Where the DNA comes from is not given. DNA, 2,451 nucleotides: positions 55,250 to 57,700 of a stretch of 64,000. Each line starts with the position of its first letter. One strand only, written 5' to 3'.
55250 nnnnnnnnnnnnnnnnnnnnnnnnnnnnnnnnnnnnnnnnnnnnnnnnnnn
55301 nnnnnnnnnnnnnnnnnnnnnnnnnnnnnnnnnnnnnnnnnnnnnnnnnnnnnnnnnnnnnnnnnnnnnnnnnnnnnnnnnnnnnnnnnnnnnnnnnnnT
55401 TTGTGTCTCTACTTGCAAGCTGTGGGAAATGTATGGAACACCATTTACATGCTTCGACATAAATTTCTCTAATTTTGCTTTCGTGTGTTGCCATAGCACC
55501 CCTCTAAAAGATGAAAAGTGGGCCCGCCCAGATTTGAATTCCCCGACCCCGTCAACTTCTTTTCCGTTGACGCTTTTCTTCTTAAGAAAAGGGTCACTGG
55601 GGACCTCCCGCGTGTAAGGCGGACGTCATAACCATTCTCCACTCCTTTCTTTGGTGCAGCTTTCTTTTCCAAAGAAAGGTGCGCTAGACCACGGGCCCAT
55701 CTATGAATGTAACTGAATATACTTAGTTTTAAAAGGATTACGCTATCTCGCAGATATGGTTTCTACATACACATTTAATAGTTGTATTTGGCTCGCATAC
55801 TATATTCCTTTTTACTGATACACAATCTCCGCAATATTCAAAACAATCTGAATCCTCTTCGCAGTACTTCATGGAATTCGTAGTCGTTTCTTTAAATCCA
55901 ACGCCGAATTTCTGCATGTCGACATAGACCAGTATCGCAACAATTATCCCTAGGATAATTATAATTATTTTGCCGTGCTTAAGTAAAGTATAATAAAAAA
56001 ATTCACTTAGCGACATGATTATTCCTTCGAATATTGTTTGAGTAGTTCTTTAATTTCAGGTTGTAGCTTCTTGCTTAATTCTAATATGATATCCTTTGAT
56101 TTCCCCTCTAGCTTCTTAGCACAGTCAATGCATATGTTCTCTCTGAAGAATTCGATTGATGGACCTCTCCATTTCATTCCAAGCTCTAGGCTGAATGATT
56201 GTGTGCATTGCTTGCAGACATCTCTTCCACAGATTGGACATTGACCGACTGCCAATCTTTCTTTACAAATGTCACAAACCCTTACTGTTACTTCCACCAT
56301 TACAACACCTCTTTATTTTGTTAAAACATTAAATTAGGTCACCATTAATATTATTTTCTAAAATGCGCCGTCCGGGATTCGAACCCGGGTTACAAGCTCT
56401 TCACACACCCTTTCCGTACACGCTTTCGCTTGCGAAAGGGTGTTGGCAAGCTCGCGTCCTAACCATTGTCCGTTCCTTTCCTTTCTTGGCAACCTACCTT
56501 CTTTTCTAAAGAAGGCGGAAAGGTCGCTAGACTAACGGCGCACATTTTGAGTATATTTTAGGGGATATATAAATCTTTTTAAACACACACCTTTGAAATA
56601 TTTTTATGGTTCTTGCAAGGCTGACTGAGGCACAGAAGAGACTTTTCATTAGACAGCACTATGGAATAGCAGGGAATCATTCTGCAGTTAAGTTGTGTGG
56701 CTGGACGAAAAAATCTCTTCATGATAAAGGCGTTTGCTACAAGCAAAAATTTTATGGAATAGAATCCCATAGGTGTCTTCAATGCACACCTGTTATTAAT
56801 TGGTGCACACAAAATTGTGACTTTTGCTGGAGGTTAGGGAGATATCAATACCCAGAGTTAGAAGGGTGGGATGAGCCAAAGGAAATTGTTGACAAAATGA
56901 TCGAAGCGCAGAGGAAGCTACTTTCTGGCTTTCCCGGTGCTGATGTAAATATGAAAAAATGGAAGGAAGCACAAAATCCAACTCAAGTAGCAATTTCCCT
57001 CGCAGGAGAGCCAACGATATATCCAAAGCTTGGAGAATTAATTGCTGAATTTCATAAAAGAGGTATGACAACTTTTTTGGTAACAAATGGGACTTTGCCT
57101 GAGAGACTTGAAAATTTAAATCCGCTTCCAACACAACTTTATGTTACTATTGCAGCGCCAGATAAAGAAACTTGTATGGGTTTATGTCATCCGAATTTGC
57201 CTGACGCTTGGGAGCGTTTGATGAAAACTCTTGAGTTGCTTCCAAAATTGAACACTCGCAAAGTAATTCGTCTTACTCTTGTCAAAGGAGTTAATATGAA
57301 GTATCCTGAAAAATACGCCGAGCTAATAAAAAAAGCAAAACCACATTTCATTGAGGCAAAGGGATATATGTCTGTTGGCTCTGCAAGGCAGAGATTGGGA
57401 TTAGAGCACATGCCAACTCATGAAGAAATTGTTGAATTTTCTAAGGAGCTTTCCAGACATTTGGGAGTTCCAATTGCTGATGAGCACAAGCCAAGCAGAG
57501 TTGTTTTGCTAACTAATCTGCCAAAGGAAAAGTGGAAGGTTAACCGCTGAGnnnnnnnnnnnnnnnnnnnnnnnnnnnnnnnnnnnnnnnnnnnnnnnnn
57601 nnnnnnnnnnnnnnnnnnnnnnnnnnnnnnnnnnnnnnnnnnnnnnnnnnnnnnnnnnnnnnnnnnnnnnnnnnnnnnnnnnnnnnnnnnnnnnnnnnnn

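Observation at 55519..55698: tRNA-Val(TAC) with D-loop and T-arm introns but no canonical anticodon-loop intron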

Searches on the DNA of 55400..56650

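Call 56: search_rna_families(source=window, start=55400, end=56650, threshold=evalue, max_evalue=1)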
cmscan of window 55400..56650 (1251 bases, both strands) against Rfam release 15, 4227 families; matches with E-value up to 1: 2.
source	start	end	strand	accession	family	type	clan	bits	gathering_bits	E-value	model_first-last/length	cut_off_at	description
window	55906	55992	-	RF02081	STnc550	Gene; sRNA;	-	15.3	48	0.49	1-388/388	no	Enterobacterial sRNA STnc550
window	56372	56389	-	RF00023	tmRNA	Gene;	CL00001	11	47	0.054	346-363/374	no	transfer-messenger RNA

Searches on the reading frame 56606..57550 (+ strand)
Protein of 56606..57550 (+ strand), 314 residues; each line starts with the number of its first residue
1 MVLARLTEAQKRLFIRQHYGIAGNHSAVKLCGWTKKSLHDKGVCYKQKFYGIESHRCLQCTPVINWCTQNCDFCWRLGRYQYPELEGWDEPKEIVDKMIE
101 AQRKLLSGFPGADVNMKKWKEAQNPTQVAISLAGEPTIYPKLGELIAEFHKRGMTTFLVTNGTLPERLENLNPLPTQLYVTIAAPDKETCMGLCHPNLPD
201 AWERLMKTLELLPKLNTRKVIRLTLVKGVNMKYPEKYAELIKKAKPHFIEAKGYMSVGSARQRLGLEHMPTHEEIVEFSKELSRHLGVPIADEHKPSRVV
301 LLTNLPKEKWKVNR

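Call 10: find_encoding_contigs(protein=window:56606-57550:+, flank=3000, max_places=6)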
Protein window:56606-57550:+ (314 aa): 1 contig read that carries it; 1 place shown.
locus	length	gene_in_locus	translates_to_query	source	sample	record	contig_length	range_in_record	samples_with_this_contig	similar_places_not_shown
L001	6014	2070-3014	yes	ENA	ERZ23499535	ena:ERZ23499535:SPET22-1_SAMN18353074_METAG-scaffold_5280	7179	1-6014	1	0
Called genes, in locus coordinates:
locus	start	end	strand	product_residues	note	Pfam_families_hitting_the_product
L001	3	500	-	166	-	?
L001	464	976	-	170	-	-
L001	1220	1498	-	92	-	-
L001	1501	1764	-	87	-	-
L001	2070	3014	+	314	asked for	PF04055:Radical_SAM, PF08608:Wyosine_form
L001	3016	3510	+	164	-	PF03266:NTPase_1, PF10649:DUF2478 (weak)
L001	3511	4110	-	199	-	PF01015:Ribosomal_S3Ae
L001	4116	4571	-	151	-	PF08069:Ribosomal_S13_N, PF00312:Ribosomal_S15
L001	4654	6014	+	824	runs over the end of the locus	PF13570:Beta-prop_ACSF4 (faint), PF13360:PQQ_2 (weak), PF13517:FG-GAP_3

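Call 26: find_homologous_proteins(query=window:56606-57550:+, max_evalue=1e-40)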
Query window:56606-57550:+ (314 aa): 6625 proteins with E <= 1e-40 among 8000 candidates; the best 120 are listed.
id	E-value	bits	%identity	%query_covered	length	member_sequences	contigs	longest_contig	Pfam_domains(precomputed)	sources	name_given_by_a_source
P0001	1.1e-199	680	91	99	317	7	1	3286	PF04055.28,PF08608.18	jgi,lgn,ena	-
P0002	1.1e-181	621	84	99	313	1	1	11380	PF04055.28,PF08608.18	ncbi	-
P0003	8.3e-161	553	75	100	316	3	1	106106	PF04055.28,PF08608.18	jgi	jgi:tRNA wybutosine-synthesizing protein 1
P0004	4.6e-157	540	73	99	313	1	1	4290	PF04055.28,PF08608.18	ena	-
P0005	1.3e-153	529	74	98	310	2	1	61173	PF04055.28,PF08608.18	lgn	-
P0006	3.0e-153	528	72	98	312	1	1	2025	PF04055.28,PF08608.18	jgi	jgi:tRNA wybutosine-synthesizing protein 1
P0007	4.0e-152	524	71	100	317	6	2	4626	PF04055.28,PF08608.18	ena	-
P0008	1.1e-150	519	71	97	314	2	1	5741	PF04055.28,PF08608.18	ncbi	-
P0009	1.0e-149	516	71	96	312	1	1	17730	PF04055.28,PF08608.18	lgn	-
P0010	2.2e-147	508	70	96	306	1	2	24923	PF04055.28,PF08608.18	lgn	-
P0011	2.1e-146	505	70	100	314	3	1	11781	PF04055.28,PF08608.18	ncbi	-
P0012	1.3e-145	503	68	99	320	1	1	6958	PF04055.28,PF08608.18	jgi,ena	-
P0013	2.6e-141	488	68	99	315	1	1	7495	PF04055.28,PF08608.18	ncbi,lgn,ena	-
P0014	4.4e-140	484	67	95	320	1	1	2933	PF04055.28,PF08608.18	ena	-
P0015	4.7e-128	445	61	99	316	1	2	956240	PF04055.28,PF08608.18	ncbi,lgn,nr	ncbi:MAG: 4-demethylwyosine synthase TYW1 [Candidatus Nanoarchaeia archaeon]|nr:4-demethylwyosine sy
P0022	6.0e-115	402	60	92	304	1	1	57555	PF04055.28,PF08608.18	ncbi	-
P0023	1.4e-114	401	61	93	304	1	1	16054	PF04055.28,PF08608.18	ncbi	-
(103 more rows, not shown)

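Call 27: find_encoding_contigs(protein=P0002, flank=3000, max_places=1)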
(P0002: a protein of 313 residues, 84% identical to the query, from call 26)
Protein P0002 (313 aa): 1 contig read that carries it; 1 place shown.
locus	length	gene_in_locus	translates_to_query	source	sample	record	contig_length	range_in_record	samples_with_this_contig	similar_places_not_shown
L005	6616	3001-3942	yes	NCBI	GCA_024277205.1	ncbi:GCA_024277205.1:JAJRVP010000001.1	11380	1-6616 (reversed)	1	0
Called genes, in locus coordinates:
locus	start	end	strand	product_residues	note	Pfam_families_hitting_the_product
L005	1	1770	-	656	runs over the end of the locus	PF00482:T2SSF (faint)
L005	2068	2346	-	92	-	-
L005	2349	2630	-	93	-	-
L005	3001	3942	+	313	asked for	PF04055:Radical_SAM, PF08608:Wyosine_form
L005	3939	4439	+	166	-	PF01443:Viral_helicase1 (faint), PF03266:NTPase_1, PF10649:DUF2478 (weak)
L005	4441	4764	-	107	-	-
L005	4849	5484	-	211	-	PF01015:Ribosomal_S3Ae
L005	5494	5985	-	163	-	PF08069:Ribosomal_S13_N, PF00312:Ribosomal_S15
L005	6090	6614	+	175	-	?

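Call 28: find_encoding_contigs(protein=P0003, flank=3000, max_places=1)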
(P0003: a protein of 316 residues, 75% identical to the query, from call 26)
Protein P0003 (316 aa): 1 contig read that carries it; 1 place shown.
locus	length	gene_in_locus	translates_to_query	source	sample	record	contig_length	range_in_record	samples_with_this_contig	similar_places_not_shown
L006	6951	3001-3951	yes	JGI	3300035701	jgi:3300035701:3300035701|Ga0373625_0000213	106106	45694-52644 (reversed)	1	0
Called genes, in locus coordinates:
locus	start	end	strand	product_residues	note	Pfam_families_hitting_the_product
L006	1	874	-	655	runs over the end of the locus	-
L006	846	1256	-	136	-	-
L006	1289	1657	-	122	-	-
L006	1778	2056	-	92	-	-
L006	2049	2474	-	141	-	-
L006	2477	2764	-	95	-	-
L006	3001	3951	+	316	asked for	PF04055:Radical_SAM, PF08608:Wyosine_form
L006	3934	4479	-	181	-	PF00857:Isochorismatase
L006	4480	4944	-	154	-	-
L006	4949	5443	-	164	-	-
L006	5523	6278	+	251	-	PF01978:TrmB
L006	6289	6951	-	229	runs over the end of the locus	PF01015:Ribosomal_S3Ae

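Call 29: find_encoding_contigs(protein=P0005, flank=3000, max_places=1)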
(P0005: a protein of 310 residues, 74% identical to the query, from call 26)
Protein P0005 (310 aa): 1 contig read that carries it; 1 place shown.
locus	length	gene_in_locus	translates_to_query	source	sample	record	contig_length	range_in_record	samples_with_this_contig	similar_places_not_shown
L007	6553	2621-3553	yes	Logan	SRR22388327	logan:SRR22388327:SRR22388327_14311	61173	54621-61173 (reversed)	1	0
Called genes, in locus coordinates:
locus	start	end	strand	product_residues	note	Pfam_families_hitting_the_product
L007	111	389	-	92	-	-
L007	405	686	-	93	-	-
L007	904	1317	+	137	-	-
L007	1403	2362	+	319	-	-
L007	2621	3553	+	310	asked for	PF04055:Radical_SAM, PF08608:Wyosine_form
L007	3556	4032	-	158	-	-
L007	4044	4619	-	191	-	PF01015:Ribosomal_S3Ae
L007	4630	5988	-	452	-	PF01368:DHH, PF21763:DHH_CID, PF02272:DHHA1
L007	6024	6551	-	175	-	PF08069:Ribosomal_S13_N, PF00312:Ribosomal_S15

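Call 30: find_encoding_contigs(protein=P0009, flank=3000, max_places=1)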
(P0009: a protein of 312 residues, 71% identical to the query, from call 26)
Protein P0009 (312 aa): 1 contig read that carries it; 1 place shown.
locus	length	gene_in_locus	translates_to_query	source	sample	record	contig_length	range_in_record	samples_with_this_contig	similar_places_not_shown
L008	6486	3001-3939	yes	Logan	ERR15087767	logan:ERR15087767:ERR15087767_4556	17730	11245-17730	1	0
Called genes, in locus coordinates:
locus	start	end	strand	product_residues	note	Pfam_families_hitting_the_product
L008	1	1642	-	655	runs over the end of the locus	-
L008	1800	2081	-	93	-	-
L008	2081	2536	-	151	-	-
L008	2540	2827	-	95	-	-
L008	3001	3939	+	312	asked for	PF04055:Radical_SAM, PF08608:Wyosine_form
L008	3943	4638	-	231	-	PF01015:Ribosomal_S3Ae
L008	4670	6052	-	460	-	PF01368:DHH, PF21763:DHH_CID, PF02272:DHHA1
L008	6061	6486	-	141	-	?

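Call 48: list_cluster_members(proteins=[P0002, P0008, P0011, P0013, P0015, P0022, P0023])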
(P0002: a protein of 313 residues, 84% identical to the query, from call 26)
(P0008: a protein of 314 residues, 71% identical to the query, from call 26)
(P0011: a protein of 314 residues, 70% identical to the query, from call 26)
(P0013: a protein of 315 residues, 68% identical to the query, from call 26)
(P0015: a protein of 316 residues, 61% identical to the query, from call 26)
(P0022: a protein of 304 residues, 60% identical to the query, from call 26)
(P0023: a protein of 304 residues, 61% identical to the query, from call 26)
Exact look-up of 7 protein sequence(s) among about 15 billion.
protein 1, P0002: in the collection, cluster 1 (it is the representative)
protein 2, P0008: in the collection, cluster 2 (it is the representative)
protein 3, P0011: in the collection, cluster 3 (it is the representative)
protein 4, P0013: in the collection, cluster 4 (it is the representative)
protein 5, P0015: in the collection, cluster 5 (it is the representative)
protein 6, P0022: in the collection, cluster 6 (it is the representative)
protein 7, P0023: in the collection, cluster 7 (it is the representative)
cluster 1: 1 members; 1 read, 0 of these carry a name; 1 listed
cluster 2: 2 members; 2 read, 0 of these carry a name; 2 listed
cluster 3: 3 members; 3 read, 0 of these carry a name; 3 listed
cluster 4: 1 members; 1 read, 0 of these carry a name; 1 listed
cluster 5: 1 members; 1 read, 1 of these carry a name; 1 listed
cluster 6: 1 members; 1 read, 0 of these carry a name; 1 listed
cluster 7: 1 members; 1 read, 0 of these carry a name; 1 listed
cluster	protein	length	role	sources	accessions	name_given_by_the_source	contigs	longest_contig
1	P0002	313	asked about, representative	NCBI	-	-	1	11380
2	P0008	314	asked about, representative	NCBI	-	-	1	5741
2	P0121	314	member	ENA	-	-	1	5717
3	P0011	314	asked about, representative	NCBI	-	-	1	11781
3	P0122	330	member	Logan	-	-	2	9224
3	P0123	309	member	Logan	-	-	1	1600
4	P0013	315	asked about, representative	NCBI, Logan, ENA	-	-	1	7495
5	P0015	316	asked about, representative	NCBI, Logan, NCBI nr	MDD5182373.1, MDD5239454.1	MAG: 4-demethylwyosine synthase TYW1 [Candidatus Nanoarchaeia archaeon] | 4-demethylwyosine synthase TYW1 [Candidatus Nanoarchaeia archaeon]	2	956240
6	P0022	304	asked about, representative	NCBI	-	-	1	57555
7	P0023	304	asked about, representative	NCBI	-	-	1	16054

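Call 49: find_encoding_contigs(protein=P0001, flank=3000, max_places=1)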
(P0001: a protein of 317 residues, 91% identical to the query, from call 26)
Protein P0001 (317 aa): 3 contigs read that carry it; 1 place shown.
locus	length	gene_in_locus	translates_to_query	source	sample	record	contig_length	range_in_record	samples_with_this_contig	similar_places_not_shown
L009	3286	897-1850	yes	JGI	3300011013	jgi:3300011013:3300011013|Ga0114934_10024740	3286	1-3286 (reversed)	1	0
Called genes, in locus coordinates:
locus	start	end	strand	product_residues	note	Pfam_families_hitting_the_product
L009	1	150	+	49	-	?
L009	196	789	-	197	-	PF00156:Pribosyltran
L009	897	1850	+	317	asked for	PF04055:Radical_SAM, PF08608:Wyosine_form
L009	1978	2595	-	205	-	PF01015:Ribosomal_S3Ae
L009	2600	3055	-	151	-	PF08069:Ribosomal_S13_N, PF00312:Ribosomal_S15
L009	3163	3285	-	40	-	?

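Call 50: find_encoding_contigs(protein=P0010, flank=3000, max_places=1)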
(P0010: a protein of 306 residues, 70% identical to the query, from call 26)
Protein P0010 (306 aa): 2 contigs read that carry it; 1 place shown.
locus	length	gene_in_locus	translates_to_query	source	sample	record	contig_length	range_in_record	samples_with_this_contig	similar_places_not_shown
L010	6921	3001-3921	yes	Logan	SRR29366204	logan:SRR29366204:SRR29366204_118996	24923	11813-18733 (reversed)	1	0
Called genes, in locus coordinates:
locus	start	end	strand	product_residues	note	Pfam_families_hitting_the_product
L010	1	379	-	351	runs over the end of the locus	PF13191:AAA_16 (weak), PF13401:AAA_22, PF00004:AAA (weak), PF22703:Cdc6_lid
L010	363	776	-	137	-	PF00293:NUDIX, PF14815:NUDIX_4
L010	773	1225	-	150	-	PF13302:Acetyltransf_3 (weak), PF00583:Acetyltransf_1, PF13673:Acetyltransf_10, PF13508:Acetyltransf_7, PF08445:FR47 (weak)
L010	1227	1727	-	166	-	PF13420:Acetyltransf_4 (weak), PF00583:Acetyltransf_1, PF13673:Acetyltransf_10, PF13508:Acetyltransf_7, PF08445:FR47 (weak)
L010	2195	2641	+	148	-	PF01850:PIN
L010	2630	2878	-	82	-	PF17723:RHH_8 (weak), PF01402:RHH_1 (weak)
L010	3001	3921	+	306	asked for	PF04055:Radical_SAM, PF08608:Wyosine_form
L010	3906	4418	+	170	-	PF00293:NUDIX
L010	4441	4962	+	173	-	PF01923:Cob_adeno_trans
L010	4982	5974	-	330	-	PF00890:FAD_binding_2 (faint), PF01134:GIDA (faint), PF01266:DAO (faint), PF07992:Pyr_redox_2, PF12831:FAD_oxidored (weak), PF13738:Pyr_redox_3, PF00070:Pyr_redox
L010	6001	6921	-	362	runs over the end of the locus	PF01008:IF-2B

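Call 51: find_encoding_contigs(protein=P0011, flank=3000, max_places=1)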
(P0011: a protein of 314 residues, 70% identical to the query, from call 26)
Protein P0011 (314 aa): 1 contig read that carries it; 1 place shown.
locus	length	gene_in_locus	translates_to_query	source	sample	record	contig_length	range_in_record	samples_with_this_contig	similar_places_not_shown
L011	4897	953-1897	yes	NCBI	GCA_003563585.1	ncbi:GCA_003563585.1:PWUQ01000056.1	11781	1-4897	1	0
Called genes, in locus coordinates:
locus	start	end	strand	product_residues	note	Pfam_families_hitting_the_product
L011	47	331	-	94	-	-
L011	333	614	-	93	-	-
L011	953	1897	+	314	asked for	PF04055:Radical_SAM, PF08608:Wyosine_form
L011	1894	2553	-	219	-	PF01015:Ribosomal_S3Ae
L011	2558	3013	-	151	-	PF08069:Ribosomal_S13_N, PF00312:Ribosomal_S15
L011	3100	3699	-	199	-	PF00069:Pkinase, PF07714:PK_Tyr_Ser-Thr, PF01163:RIO1, PF01636:APH (faint), PF06293:Kdo, PF03109:ABC1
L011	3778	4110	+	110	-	-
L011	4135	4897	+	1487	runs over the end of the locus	PF00082:Peptidase_S8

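Call 52: find_encoding_contigs(protein=P0004, flank=3000, max_places=1)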
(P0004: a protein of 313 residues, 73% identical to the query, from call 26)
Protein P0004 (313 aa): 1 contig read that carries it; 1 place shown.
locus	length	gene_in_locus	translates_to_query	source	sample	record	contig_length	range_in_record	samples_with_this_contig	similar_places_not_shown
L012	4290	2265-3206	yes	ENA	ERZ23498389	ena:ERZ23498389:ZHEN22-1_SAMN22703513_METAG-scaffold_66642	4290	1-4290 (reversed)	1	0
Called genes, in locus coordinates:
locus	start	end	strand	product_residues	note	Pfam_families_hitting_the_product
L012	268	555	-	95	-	-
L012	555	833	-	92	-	-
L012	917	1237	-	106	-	-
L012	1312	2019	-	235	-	-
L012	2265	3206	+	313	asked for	PF04055:Radical_SAM, PF08608:Wyosine_form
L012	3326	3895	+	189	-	PF22600:MTPAP-like_central (faint), PF01909:NTP_transf_2, PF18765:Polbeta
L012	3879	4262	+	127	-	-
